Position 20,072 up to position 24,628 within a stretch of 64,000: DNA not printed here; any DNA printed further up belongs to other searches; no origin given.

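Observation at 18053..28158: Beta-barrel + small secreted module protein + two giant paralogous secreted proteins: candidate undescribed envelope or surface system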

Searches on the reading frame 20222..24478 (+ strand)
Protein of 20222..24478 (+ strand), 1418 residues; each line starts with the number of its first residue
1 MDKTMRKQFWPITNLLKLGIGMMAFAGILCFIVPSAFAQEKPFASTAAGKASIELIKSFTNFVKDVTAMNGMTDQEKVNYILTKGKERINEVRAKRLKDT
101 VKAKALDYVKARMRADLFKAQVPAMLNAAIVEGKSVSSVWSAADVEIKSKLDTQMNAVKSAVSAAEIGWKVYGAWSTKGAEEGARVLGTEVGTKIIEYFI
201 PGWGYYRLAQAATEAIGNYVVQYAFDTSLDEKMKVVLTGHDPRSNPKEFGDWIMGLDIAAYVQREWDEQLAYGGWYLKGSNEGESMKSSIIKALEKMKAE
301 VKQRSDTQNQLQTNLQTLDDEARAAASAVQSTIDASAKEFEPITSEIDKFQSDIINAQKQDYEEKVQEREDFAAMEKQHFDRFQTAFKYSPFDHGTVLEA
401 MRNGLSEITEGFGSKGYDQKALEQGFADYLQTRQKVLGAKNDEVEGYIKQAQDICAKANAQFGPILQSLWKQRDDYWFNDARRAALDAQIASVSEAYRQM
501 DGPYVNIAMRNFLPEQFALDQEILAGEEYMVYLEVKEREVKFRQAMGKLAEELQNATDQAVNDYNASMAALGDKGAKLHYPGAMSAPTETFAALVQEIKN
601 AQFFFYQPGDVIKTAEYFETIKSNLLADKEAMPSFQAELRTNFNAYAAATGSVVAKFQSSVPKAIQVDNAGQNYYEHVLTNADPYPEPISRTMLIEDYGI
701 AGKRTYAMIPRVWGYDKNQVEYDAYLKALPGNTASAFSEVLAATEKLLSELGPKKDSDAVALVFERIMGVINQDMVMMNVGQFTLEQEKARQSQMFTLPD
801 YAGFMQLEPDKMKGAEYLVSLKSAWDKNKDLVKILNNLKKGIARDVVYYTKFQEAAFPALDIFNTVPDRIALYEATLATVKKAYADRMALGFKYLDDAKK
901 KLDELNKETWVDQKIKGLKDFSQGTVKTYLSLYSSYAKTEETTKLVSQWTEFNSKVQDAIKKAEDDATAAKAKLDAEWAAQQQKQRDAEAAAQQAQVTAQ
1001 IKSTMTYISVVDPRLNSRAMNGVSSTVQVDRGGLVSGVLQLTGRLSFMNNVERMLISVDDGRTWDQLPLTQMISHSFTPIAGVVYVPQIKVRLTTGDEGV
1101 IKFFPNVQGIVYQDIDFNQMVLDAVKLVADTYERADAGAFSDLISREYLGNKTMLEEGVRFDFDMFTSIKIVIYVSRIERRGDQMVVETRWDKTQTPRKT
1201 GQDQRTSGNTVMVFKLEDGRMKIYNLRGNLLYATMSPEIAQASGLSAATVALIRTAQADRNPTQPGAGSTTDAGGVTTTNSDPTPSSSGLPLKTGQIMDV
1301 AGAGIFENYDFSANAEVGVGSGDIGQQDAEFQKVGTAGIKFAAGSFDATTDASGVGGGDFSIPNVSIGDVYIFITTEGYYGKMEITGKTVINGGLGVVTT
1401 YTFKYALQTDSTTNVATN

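Call 5: search_protein_families(library=pfam, proteins=[window:20222-24478:+], max_evalue=0.1)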
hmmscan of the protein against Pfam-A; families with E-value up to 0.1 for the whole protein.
window:20222-24478:+ (1418 aa): 1 family
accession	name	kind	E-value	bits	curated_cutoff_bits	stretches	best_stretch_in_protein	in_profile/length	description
PF04108.17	ATG17_like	-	0.00092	19.2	43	1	306-463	112-232/355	Autophagy protein ATG17-like domain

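Call 6: search_protein_families(library=ncbifam, proteins=[window:20222-24478:+], max_evalue=0.1)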
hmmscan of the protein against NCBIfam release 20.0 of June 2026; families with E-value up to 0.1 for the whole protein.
window:20222-24478:+ (1418 aa): 3 families
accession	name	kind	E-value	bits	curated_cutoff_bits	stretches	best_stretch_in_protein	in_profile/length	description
NF045650.1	CD1247_Nterm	equivalog_domain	0.0078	16.8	30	1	284-320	24-60/70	CD1247 N-terminal domain-containing protein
NF049873.2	cytotoxin_MakE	exception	0.019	14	360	1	283-373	101-187/352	alpha-pore-forming cytotoxin subunit MakE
NF011141.0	PRK14555.1-1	equivalog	0.05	13.6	140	0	497-562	16-82/142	RNA-binding protein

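Call 10: find_homologous_proteins(query=window:20222-24478:+)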
Query window:20222-24478:+ (1418 aa): 16 proteins with E <= 0.001 among 8000 candidates.
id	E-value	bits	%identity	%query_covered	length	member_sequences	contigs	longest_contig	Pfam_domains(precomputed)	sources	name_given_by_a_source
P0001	0.0e+0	3151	100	100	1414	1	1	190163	-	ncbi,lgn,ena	ncbi:MAG: hypothetical protein WCO69_01305 [Candidatus Omnitrophota bacterium]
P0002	0.0e+0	1860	61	99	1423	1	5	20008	-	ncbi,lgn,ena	-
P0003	0.0e+0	1111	45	90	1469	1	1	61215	PF17957.8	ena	-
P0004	0.0e+0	1095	42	98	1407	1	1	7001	-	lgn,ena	-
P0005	0.0e+0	1055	43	89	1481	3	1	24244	PF10342.16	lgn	-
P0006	0.0e+0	1018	42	89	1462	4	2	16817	-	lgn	-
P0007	0.0e+0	1017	43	89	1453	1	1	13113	-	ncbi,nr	ncbi:MAG: hypothetical protein HQL21_07110 [Candidatus Omnitrophica bacterium]|nr:hypothetical prote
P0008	1.4e-284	965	40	88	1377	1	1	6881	-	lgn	-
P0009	1.3e-278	946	37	98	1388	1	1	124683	-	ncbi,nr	ncbi:MAG: hypothetical protein HQL30_04470 [Candidatus Omnitrophica bacterium]|nr:hypothetical prote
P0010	4.5e-277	941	39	92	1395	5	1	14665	-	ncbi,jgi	ncbi:MAG: hypothetical protein WC352_03210 [Candidatus Omnitrophota bacterium]|jgi:hypothetical prot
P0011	7.8e-232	791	40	76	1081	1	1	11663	-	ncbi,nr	ncbi:MAG: hypothetical protein PHN57_04790, partial [Candidatus Omnitrophica bacterium]|nr:hypotheti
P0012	9.9e-178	611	30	98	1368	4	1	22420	-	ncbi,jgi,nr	ncbi:MAG TPA: hypothetical protein PKL97_06555 [Candidatus Omnitrophota bacterium]|nr:hypothetical p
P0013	4.1e-169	583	29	99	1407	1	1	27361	-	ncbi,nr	ncbi:MAG: hypothetical protein HQL29_02730 [Candidatus Omnitrophica bacterium]|nr:hypothetical prote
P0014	3.8e-159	550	40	29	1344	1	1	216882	-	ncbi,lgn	ncbi:MAG: hypothetical protein ACOY3K_06810 [Candidatus Omnitrophota bacterium]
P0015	3.2e-120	421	27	98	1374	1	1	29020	-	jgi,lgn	jgi:hypothetical protein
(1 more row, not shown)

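Call 11: find_encoding_contigs(protein=P0001, flank=10000, max_places=3)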
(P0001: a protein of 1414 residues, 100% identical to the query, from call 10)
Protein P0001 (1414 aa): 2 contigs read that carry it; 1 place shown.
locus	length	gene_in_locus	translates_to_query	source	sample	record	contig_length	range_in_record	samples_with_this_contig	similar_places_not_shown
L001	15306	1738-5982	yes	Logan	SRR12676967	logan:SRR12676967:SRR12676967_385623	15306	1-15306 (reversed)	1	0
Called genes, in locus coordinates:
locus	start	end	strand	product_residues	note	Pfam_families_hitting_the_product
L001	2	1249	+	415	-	?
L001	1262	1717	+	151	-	-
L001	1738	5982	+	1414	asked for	-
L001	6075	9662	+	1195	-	-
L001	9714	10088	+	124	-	PF00717:Peptidase_S24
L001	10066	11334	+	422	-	PF00817:IMS, PF11799:IMS_C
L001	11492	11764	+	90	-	PF12844:HTH_19, PF13560:HTH_31, PF01381:HTH_3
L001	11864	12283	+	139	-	PF00436:SSB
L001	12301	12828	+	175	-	PF05552:MS_channel_1st_1 (weak), PF21088:MS_channel_1st (weak), PF00924:MS_channel_2nd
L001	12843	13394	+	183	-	PF14235:DUF4337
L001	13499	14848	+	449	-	PF05896:NQRA_N, PF24836:NQRA_2nd, PF11973:NQRA_SLBB (weak)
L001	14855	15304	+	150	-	?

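Call 12: find_encoding_contigs(protein=P0002, flank=10000, max_places=3)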
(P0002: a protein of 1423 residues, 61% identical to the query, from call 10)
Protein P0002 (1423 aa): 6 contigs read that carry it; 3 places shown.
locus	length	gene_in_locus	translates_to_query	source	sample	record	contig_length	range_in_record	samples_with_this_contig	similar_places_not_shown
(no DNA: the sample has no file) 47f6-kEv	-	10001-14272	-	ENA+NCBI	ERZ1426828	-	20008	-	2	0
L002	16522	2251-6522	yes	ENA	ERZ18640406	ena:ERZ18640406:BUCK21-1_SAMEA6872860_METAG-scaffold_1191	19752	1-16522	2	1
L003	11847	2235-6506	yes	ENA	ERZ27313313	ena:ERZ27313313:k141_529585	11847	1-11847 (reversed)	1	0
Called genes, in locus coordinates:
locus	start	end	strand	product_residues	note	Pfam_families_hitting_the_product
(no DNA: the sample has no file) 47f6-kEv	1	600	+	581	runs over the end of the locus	PF03814:KdpA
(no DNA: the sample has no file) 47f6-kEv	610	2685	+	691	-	PF00122:E1-E2_ATPase, PF00702:Hydrolase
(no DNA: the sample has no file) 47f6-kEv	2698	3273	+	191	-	PF02669:KdpC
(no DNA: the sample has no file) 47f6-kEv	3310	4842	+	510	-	PF02702:KdpD, PF00582:Usp (faint), PF13493:DUF4118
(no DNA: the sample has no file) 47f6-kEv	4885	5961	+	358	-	PF00512:HisKA, PF02518:HATPase_c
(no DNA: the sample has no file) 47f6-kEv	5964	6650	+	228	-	PF00072:Response_reg, PF00486:Trans_reg_C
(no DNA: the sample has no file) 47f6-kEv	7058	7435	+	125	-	PF04972:BON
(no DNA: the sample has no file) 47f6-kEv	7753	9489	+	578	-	-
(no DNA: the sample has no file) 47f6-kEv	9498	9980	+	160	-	-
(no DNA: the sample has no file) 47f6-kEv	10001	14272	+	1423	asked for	-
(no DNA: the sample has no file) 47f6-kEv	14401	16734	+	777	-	-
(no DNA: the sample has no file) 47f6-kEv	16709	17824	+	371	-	-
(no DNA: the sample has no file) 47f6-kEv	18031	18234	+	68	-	?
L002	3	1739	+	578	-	?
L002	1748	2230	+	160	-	-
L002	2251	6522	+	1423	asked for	-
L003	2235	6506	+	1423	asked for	-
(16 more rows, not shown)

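Call 13: find_encoding_contigs(protein=P0003, flank=10000, max_places=2)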
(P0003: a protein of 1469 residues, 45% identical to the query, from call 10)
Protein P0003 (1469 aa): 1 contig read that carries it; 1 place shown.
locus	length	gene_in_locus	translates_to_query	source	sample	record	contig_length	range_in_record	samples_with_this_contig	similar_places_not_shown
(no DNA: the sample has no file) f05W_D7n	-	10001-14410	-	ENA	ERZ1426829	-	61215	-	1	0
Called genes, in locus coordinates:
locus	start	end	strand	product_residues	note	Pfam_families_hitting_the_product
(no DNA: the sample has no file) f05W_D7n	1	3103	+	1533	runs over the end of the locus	-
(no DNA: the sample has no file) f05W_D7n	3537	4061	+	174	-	PF12158:DUF3592 (weak)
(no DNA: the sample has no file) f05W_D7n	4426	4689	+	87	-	-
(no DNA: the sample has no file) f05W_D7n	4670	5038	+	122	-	PF07238:PilZ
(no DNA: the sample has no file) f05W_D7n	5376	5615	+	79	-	-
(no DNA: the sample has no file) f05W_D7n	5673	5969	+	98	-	-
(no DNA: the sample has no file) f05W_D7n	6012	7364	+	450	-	PF11159:DUF2939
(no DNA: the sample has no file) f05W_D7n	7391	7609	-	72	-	PF13560:HTH_31, PF12844:HTH_19, PF01381:HTH_3, PF13443:HTH_26 (weak)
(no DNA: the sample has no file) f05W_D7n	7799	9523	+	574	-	-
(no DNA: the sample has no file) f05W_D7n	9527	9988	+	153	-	-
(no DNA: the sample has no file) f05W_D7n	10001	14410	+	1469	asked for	PF17957:Big_7 (faint)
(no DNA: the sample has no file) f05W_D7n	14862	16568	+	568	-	PF00916:Sulfate_transp, PF01740:STAS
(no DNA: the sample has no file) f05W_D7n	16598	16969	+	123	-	-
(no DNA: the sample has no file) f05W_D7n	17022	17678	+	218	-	PF00881:Nitroreductase, PF14512:TM1586_NiRdase (faint)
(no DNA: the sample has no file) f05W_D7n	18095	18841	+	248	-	PF13476:AAA_23 (weak), PF00005:ABC_tran, PF13304:AAA_21 (weak)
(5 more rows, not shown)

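Call 14: find_encoding_contigs(protein=P0009, flank=10000, max_places=2)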
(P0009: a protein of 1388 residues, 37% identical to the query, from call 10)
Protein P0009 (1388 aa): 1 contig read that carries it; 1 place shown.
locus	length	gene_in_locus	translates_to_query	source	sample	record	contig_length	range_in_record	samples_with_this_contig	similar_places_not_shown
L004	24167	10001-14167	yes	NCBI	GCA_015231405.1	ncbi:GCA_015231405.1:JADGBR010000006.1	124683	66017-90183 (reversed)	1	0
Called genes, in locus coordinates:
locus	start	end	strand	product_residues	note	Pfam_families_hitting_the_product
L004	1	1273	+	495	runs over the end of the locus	PF00571:CBS, PF01590:GAF, PF13185:GAF_2, PF13492:GAF_3, PF00990:GGDEF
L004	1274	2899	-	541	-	PF02366:PMT, PF13231:PMT_2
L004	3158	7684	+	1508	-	-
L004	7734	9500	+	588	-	-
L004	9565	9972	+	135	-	-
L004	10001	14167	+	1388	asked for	-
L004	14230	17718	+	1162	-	-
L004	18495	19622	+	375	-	PF00480:ROK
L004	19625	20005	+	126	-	-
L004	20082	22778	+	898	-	PF02321:OEP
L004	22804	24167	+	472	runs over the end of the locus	PF25944:Beta-barrel_RND (faint), PF25954:Beta-barrel_RND_2, PF25990:Beta-barrel_YknX (faint), PF25989:YknX_C (faint)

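Call 15: find_encoding_contigs(protein=P0014, flank=10000, max_places=2)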
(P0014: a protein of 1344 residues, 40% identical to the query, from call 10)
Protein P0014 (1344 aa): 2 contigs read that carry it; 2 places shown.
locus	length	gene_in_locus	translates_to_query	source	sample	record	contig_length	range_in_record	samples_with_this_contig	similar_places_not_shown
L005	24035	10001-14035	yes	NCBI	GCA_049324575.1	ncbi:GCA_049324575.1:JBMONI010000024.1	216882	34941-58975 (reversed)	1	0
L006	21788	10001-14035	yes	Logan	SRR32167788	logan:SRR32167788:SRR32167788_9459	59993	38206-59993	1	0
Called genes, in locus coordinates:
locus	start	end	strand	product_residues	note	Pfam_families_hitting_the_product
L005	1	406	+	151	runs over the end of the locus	-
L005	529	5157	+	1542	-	-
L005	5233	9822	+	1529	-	-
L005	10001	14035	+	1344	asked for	-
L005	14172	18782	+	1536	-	PF13620:CarboxypepD_reg, PF13715:CarbopepD_reg_2 (weak), PF07705:CARDB (faint)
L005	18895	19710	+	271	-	PF00072:Response_reg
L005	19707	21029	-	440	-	PF01381:HTH_3, PF13443:HTH_26 (faint), PF13560:HTH_31, PF07883:Cupin_2 (weak)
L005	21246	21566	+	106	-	-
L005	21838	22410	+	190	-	PF00293:NUDIX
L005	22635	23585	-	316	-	PF13641:Glyco_tranf_2_3, PF00535:Glycos_transf_2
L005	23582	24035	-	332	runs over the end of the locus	PF00535:Glycos_transf_2, PF10111:Glyco_tranf_2_2 (weak), PF13641:Glyco_tranf_2_3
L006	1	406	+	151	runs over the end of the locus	-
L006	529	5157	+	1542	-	-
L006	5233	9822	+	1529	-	-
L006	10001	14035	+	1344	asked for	-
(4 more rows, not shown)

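Call 41: search_protein_families(library=pfam, proteins=[L004:3158-7684:+], max_evalue=0.01)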
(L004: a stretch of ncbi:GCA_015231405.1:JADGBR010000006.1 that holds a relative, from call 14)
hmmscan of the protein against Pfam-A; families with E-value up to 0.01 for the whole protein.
L004:3158-7684:+ (1508 aa): 2 families
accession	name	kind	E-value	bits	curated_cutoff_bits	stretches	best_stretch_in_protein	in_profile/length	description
PF14362.11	DUF4407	-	0.00046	20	31.3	0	502-634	122-239/297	Domain of unknown function (DUF4407)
PF03157.18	Glutenin_hmw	-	0.0059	15.6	50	0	1022-1104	525-607/786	High molecular weight glutenin subunit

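Call 100: search_protein_families(library=padloc, proteins=[window:20222-24478:+], max_evalue=0.01)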
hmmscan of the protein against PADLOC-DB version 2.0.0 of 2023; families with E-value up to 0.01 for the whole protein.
window:20222-24478:+ (1418 aa): 1 family
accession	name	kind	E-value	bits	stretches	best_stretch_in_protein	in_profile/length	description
PDLC03865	LmuB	-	0.0018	14.5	1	284-420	174-307/1007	-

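Call 101: search_protein_families(library=phrogs, proteins=[window:20222-24478:+], max_evalue=0.01)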
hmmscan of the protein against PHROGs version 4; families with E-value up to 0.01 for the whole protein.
window:20222-24478:+ (1418 aa): 1 family
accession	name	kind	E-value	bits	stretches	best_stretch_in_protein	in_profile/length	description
phrog_7894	-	unknown function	0.004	18.7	1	924-967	93-136/139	-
